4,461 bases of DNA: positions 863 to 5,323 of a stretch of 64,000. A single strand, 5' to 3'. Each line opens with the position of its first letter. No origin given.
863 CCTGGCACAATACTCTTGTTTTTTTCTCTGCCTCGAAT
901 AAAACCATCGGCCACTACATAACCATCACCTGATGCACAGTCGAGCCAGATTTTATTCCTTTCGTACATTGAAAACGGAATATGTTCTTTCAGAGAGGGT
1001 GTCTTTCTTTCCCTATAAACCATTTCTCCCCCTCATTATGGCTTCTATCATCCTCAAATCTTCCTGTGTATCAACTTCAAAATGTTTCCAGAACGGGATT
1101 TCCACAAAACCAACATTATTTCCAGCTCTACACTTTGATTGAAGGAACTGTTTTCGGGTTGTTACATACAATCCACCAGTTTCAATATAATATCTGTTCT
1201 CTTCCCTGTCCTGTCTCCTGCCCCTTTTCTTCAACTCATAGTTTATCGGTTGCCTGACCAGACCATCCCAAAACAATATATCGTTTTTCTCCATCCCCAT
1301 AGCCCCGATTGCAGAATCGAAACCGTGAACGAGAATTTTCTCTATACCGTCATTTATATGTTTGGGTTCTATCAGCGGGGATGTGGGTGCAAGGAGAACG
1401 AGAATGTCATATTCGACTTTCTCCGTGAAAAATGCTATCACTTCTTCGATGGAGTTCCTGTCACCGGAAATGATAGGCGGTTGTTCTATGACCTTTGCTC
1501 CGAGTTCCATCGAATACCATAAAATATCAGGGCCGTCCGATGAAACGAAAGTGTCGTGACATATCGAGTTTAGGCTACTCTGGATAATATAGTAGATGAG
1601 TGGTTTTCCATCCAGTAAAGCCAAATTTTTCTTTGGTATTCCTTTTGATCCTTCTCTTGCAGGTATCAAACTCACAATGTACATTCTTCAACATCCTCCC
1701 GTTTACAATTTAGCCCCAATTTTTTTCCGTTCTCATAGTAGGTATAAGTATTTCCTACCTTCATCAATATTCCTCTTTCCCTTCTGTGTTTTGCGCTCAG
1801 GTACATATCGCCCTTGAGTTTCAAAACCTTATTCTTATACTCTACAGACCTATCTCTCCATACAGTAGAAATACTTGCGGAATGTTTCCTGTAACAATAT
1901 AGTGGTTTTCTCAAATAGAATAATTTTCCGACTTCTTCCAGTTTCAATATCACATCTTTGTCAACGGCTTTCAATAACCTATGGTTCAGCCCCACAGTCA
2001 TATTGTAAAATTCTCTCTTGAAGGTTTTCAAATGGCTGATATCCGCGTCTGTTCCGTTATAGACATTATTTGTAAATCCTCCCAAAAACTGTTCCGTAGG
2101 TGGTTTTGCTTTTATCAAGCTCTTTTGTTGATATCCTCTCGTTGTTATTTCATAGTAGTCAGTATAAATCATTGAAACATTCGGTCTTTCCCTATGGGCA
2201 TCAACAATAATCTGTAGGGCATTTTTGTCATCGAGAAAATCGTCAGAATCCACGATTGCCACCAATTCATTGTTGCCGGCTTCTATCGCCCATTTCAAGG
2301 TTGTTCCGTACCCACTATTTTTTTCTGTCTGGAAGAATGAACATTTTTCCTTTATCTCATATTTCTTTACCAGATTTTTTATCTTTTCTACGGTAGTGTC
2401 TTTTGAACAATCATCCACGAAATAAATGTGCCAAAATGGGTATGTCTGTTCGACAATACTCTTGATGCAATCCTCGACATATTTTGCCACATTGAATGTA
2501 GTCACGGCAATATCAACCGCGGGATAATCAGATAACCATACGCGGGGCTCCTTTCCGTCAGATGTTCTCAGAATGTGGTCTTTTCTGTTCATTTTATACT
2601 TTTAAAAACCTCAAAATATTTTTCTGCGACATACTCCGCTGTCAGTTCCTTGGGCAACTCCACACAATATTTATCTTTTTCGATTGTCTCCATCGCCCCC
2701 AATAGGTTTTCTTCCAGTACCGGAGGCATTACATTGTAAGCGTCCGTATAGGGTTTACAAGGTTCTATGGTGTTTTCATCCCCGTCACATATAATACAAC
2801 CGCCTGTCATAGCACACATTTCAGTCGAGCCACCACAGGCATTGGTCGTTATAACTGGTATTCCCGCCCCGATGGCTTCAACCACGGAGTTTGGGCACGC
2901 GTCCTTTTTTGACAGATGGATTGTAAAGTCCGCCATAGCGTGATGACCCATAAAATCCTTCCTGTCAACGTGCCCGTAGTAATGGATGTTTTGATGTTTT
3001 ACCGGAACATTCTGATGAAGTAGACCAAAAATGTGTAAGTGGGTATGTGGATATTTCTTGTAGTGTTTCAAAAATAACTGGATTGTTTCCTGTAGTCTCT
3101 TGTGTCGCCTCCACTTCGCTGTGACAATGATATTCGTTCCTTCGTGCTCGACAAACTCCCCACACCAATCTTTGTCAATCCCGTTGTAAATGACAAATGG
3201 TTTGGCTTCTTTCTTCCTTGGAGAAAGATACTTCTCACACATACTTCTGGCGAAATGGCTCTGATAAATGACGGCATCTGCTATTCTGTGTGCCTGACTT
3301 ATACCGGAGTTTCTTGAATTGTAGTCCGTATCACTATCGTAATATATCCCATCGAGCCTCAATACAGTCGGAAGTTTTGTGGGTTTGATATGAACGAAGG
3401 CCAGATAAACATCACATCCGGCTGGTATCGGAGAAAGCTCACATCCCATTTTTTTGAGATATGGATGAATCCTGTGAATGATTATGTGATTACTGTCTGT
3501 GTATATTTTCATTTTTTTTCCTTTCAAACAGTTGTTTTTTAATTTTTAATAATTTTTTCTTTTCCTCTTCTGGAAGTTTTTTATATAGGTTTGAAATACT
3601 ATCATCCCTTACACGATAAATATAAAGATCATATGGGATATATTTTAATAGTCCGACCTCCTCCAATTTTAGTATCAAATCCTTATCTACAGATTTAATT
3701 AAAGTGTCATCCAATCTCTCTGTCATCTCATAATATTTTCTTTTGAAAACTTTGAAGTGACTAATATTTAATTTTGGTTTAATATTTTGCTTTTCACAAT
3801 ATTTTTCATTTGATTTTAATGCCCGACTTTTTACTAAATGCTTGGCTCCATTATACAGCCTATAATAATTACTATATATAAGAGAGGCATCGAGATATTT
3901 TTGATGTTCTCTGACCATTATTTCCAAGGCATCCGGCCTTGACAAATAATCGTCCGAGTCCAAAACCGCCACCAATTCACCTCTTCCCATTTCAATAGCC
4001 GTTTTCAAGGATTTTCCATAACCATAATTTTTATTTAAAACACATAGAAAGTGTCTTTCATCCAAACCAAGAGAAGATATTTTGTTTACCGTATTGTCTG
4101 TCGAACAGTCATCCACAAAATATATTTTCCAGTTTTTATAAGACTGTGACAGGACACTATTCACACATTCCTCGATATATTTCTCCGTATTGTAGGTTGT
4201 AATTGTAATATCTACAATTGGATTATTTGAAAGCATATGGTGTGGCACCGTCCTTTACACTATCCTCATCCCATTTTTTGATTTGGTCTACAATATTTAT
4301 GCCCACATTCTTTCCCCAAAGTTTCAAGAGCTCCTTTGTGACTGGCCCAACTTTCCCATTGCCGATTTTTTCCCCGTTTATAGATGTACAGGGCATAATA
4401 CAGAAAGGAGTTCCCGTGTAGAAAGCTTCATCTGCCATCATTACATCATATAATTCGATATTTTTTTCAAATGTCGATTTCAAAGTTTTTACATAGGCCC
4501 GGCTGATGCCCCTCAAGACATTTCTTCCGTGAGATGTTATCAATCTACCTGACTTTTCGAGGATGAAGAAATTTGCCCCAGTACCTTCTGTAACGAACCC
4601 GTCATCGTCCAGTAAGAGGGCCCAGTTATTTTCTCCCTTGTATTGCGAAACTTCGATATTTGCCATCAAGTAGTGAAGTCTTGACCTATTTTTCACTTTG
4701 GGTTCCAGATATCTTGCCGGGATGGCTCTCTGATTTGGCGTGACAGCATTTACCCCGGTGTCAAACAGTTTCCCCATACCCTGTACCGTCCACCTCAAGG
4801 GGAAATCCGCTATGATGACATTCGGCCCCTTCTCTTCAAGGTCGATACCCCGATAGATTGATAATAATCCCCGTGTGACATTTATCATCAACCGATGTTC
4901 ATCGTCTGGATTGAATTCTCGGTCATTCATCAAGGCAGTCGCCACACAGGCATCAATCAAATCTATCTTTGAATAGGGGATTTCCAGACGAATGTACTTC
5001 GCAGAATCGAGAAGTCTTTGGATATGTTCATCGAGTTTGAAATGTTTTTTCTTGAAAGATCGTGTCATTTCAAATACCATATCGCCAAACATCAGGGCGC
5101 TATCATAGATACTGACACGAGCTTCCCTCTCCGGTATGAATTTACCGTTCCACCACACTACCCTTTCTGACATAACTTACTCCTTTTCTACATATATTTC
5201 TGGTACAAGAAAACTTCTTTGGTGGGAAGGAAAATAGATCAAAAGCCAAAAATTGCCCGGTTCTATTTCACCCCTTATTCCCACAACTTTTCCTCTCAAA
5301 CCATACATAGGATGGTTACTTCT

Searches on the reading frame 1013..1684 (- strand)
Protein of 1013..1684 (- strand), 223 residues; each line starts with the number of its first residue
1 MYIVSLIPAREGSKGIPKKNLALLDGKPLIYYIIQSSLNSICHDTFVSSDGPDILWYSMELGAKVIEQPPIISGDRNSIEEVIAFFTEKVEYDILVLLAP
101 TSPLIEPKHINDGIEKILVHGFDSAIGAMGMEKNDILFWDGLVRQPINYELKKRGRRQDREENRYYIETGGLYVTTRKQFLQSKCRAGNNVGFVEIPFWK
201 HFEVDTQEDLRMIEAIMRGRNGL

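Call 21: search_protein_families(library=pfam, proteins=[window:1013-1684:-], max_evalue=0.001)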
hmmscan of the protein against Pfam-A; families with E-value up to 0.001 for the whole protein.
window:1013-1684:- (223 aa): 1 family
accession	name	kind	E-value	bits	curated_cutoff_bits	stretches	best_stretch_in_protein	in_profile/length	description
PF02348.25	CTP_transf_3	-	6.1e-18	65.9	22.6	1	6-123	3-120/217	Cytidylyltransferase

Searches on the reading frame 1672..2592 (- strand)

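Call 21: search_protein_families(library=pfam, proteins=[window:1672-2592:-], max_evalue=0.001)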
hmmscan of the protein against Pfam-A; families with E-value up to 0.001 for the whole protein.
window:1672-2592:- (306 aa): 2 families
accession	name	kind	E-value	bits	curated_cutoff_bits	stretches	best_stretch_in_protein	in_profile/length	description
PF00535.33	Glycos_transf_2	-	1.5e-24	87.3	23.3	1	28-167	2-133/168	Glycosyl transferase family 2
PF13641.12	Glyco_tranf_2_3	-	2.6e-11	44.4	27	1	24-143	1-120/230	Glycosyltransferase like family 2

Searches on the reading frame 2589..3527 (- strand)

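Call 21: search_protein_families(library=pfam, proteins=[window:2589-3527:-], max_evalue=0.001)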
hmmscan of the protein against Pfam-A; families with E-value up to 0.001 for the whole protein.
window:2589-3527:- (312 aa): 3 families
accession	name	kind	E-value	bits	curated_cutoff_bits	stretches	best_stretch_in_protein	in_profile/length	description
PF00534.26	Glycos_transf_1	-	3.1e-11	43.6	26.4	1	133-242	18-135/172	Glycosyl transferases group 1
PF13692.12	Glyco_trans_1_4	-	2e-09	38.3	27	1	135-252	6-130/142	Glycosyl transferases group 1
PF13524.12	Glyco_trans_1_2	-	0.00029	21.3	25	1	150-229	3-81/144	Glycosyl transferase-like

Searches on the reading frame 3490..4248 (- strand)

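Call 21: search_protein_families(library=pfam, proteins=[window:3490-4248:-], max_evalue=0.001)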
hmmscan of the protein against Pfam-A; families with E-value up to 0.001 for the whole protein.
window:3490-4248:- (252 aa): 3 families
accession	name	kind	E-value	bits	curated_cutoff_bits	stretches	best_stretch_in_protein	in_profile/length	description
PF00535.33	Glycos_transf_2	-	1.1e-28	100.7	23.3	1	14-173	2-164/168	Glycosyl transferase family 2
PF13641.12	Glyco_tranf_2_3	-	8.4e-10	39.5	27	1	12-113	3-109/230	Glycosyltransferase like family 2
PF10111.15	Glyco_tranf_2_2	-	2.8e-09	37.3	27.3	1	16-134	6-130/276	Glycosyltransferase like family 2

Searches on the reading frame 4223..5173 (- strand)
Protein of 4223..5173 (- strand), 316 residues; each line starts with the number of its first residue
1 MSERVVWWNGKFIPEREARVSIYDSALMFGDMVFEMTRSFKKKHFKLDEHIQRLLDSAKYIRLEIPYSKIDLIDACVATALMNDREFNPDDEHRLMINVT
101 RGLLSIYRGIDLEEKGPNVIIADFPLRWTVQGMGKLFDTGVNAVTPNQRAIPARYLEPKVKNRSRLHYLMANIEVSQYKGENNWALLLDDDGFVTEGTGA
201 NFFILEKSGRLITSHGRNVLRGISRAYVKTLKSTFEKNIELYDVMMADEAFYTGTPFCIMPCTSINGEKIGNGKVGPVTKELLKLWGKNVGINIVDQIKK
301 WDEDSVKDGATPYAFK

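Call 21: search_protein_families(library=pfam, proteins=[window:4223-5173:-], max_evalue=0.001)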
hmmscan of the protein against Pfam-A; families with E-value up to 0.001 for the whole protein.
window:4223-5173:- (316 aa): 1 family
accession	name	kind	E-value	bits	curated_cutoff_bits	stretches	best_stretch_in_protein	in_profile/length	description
PF01063.24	Aminotran_4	-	6.5e-37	128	28.5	1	33-265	2-223/223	Amino-transferase class IV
